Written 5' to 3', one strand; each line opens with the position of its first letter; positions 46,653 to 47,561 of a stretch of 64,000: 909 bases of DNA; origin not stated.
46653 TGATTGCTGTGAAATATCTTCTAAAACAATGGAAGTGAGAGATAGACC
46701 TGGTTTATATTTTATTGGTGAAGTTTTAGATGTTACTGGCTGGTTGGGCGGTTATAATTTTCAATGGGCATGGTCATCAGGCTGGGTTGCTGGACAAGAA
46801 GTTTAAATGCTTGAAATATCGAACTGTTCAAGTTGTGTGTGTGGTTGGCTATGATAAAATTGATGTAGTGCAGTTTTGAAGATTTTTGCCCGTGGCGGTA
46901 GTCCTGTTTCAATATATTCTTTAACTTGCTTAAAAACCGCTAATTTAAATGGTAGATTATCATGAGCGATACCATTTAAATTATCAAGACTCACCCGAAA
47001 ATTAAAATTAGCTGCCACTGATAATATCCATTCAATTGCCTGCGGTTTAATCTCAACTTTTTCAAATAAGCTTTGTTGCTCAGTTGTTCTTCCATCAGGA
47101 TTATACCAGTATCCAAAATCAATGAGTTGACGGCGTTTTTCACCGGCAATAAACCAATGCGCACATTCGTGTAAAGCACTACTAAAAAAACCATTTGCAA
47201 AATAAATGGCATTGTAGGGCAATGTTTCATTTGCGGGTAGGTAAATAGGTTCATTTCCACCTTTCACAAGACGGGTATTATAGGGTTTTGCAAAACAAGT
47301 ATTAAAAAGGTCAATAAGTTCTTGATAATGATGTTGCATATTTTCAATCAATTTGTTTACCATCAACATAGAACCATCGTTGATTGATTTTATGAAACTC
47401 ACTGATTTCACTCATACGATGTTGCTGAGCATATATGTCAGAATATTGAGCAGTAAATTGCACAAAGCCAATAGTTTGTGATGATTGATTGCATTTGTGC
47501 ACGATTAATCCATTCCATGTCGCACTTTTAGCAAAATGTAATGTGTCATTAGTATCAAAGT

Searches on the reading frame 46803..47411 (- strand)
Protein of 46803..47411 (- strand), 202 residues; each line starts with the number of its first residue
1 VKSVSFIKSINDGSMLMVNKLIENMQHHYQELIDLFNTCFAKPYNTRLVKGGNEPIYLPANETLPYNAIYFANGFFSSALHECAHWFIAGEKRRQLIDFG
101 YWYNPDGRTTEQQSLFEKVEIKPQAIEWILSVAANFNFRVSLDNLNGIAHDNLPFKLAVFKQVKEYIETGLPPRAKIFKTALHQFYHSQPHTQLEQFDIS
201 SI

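Call 15: search_protein_families(library=pfam, proteins=[window:46803-47411:-], max_evalue=0.1)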
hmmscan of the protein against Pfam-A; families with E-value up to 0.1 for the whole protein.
window:46803-47411:- (202 aa): 2 families
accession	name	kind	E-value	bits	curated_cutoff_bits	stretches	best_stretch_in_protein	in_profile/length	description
PF04315.17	EpmC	-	7.1e-73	244.1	23.8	1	35-197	1-162/162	Elongation factor P hydroxylase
PF18818.7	MPTase-PolyVal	-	0.078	13.5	27.5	0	48-91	14-60/126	Zincin-like metallopeptidase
